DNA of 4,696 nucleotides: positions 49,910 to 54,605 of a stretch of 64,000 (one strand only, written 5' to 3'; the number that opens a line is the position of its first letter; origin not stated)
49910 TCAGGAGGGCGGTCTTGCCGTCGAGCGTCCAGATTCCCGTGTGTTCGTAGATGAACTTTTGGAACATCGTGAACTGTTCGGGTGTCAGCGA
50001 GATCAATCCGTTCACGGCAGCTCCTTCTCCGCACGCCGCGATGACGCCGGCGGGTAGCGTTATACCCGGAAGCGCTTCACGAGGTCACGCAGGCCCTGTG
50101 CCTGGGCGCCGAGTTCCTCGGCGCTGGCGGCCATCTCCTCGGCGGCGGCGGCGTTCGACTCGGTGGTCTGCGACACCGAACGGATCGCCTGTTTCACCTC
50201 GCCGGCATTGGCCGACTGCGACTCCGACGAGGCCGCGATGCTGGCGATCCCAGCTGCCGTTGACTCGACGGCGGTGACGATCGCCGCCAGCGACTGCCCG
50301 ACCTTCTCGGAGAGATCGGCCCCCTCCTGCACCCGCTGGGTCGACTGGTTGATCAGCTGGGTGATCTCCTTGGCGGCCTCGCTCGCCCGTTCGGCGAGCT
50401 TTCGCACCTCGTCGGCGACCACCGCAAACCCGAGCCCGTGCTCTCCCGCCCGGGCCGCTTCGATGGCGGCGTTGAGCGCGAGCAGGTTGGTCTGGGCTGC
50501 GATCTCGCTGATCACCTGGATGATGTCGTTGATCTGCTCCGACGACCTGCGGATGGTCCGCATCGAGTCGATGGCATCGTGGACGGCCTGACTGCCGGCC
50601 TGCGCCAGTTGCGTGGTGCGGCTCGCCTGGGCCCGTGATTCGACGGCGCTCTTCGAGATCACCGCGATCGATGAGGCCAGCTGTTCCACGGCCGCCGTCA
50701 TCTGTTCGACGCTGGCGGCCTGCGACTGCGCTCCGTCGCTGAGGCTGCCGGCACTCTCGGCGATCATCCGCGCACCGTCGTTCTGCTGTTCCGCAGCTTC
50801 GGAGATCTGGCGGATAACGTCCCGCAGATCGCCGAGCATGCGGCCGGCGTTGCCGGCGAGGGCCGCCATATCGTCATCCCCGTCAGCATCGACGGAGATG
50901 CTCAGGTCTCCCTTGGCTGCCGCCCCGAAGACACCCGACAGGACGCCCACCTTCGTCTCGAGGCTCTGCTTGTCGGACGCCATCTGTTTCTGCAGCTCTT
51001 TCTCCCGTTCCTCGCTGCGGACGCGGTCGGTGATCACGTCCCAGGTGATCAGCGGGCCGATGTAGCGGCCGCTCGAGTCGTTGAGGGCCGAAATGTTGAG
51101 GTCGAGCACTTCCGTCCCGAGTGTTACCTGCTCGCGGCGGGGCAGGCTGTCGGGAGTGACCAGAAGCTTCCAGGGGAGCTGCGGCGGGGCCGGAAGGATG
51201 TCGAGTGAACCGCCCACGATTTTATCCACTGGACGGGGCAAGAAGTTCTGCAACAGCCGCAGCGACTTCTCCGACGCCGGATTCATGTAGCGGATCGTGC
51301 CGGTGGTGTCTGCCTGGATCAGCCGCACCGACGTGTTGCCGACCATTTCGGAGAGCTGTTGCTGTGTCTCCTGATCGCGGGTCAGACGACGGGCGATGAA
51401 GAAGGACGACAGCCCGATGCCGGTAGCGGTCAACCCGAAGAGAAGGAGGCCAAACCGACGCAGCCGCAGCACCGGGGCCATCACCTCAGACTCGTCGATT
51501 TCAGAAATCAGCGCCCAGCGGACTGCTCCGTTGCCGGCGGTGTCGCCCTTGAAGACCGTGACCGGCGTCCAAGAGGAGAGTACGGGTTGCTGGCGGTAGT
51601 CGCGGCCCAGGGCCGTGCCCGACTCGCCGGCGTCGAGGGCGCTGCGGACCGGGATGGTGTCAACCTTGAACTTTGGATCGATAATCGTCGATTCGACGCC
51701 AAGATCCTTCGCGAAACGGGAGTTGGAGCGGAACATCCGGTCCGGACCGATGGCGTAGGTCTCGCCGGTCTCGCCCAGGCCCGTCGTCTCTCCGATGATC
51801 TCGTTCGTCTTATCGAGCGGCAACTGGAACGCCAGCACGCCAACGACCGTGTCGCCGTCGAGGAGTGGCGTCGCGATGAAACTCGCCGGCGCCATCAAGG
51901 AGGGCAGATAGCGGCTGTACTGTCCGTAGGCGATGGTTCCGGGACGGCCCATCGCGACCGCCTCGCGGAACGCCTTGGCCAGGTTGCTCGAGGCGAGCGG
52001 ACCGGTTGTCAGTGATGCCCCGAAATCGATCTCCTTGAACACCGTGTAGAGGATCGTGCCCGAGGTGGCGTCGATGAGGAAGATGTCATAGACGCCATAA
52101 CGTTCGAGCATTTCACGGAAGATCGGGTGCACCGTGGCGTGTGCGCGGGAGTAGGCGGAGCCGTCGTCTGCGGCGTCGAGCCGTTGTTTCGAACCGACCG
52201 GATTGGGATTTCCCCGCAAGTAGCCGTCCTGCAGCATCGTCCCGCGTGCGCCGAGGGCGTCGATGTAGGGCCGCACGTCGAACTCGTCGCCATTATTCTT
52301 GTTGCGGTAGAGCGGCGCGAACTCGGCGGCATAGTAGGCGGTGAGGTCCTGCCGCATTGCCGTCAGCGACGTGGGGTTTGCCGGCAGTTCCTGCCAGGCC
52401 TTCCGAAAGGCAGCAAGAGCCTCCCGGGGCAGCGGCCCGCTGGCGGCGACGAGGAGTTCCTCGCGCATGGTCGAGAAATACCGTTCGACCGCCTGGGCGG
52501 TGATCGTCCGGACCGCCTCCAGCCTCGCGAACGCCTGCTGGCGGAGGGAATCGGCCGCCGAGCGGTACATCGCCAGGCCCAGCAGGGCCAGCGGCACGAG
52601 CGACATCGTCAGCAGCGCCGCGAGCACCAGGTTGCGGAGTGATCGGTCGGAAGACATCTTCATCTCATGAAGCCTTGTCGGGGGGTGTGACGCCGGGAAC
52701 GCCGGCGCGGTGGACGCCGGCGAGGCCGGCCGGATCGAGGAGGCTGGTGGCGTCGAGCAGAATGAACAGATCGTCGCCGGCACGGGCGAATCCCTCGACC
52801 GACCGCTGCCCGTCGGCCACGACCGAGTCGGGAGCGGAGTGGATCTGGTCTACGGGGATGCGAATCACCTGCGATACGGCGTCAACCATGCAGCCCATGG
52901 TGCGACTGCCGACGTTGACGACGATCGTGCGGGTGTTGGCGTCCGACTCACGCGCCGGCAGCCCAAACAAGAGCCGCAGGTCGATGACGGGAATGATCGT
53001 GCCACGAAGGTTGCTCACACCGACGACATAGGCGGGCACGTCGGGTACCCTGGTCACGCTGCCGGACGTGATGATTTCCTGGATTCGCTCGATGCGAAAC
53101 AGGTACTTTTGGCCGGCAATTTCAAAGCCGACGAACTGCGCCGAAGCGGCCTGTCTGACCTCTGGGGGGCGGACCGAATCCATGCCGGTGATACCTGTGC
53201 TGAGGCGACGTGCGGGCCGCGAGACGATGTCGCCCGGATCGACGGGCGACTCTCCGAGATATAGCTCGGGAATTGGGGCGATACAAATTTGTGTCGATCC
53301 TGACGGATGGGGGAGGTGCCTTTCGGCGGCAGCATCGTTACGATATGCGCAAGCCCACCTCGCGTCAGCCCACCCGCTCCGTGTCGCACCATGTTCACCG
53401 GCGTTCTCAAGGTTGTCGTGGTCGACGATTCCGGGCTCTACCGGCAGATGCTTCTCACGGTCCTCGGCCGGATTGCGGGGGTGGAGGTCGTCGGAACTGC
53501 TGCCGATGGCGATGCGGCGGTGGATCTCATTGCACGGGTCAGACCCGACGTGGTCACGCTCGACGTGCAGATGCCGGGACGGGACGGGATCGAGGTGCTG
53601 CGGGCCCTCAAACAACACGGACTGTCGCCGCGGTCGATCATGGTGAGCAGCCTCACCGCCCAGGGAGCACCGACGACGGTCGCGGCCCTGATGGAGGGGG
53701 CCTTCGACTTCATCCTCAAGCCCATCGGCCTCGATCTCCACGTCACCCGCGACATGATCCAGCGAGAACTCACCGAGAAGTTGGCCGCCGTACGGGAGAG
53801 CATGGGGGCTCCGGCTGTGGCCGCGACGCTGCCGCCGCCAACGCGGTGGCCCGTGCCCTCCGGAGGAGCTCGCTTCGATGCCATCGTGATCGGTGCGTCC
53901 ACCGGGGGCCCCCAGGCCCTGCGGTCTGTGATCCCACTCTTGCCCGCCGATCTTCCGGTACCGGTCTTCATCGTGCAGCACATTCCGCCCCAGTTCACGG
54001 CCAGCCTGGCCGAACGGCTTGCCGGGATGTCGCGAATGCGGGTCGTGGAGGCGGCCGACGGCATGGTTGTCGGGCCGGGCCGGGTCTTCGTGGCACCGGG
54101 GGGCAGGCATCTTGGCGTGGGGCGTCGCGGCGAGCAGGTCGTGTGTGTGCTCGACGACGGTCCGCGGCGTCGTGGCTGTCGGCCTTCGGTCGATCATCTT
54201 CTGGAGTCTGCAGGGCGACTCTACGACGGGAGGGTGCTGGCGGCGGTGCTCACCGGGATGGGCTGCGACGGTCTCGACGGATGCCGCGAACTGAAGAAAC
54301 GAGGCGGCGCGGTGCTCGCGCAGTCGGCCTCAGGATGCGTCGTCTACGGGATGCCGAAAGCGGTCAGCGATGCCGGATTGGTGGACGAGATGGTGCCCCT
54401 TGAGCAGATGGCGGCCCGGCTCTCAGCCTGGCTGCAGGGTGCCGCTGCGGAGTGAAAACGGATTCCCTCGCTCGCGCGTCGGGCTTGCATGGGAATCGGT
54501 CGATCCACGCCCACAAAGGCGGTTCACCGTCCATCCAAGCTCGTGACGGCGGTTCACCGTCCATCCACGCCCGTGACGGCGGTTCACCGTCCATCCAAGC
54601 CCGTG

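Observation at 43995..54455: Complete chemosensory operon whose last gene is a receiver-adenylate cyclase, implying a Che-type pathway with a cyclic-nucleotide output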

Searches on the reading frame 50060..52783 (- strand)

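Call 5: search_protein_families(library=pfam, proteins=[window:50060-52783:-])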
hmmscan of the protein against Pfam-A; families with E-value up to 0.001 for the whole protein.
window:50060-52783:- (907 aa): 2 families
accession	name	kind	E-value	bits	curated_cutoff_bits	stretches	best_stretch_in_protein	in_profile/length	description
PF00015.26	MCPsignal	-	5.4e-45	153.8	34.6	1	720-873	4-171/172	Methyl-accepting chemotaxis protein (MCP) signalling domain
PF10157.14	BORCS6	-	0.00049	20.7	35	0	692-764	20-89/101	BLOC-1-related complex sub-unit 6 C-terminal helix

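Call 9: search_protein_families(library=ncbifam, proteins=[window:50060-52783:-], max_evalue=0.01)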
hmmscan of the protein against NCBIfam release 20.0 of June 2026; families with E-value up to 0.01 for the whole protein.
window:50060-52783:- (907 aa): 7 families
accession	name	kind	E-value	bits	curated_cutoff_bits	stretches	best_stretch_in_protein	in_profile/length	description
NF041847.1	transduc_aer2_vibrio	equivalog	4.2e-68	230.3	1200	2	617-906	464-753/804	aerotaxis transducer Aer2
NF011615.0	PRK15041.1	equivalog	5.8e-49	167.2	947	1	621-907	231-517/554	methyl-accepting chemotaxis protein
NF047851.1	MCPCitTducer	equivalog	8.8e-49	167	900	1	621-907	230-516/553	methyl-accepting chemotaxis citrate transducer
NF011622.0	PRK15048.1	equivalog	3.2e-46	158.6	900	1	622-906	230-514/553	methyl-accepting chemotaxis protein II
NF007309.0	PRK09793.1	equivalog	6.3e-46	157.4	903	1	613-906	219-512/533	methyl-accepting chemotaxis protein IV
NF058645.1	MCPCtpMPsAe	equivalog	3.1e-30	105.5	900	1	621-907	244-558/558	methyl-accepting chemotaxis protein CtpM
NF050802.1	AspChtxCcaA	equivalog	2.7e-26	92.2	1300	2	746-822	567-643/700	aspartate chemotaxis receptor CcaA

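Call 65: search_protein_families(library=pfam, proteins=[window:50060-52663:-], max_evalue=0.1)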
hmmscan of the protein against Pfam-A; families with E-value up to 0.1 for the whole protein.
window:50060-52663:- (867 aa): 6 families
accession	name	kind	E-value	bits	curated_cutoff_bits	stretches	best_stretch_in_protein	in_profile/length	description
PF00015.26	MCPsignal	-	4.3e-45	154.1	34.6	1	680-833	4-171/172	Methyl-accepting chemotaxis protein (MCP) signalling domain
PF10157.14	BORCS6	-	0.00041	20.9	35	0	652-724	20-89/101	BLOC-1-related complex sub-unit 6 C-terminal helix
PF10392.15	COG5_N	-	0.0072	17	31.2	0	596-685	25-114/132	Conserved oligomeric Golgi complex subunit 5, N-terminal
PF06103.16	DUF948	-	0.02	15.5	37.2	0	605-668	23-86/89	Bacterial protein of unknown function (DUF948)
PF01590.32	GAF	-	0.027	15.4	22.4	1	234-282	57-110/133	GAF domain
PF13596.12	PAS_10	-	0.05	14.7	22.1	0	439-540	3-101/106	PAS domain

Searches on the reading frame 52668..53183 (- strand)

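Call 5: search_protein_families(library=pfam, proteins=[window:52668-53183:-])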
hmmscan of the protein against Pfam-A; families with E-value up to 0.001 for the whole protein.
seq(172 aa): 1 family
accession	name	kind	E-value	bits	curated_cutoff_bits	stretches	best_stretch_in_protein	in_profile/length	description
PF01584.24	CheW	-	1.1e-35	122.7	23.5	1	16-150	1-135/138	CheW-like domain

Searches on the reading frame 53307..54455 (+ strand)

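Call 5: search_protein_families(library=pfam, proteins=[window:53307-54455:+])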
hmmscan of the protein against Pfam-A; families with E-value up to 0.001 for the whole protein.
window:53307-54455:+ (382 aa): 2 families
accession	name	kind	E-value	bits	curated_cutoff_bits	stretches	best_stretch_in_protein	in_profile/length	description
PF01339.22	CheB_methylest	-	3.1e-63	213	24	1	193-372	1-174/174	CheB methylesterase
PF00072.30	Response_reg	-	6e-23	81.6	30.2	1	36-143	1-104/111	Response regulator receiver domain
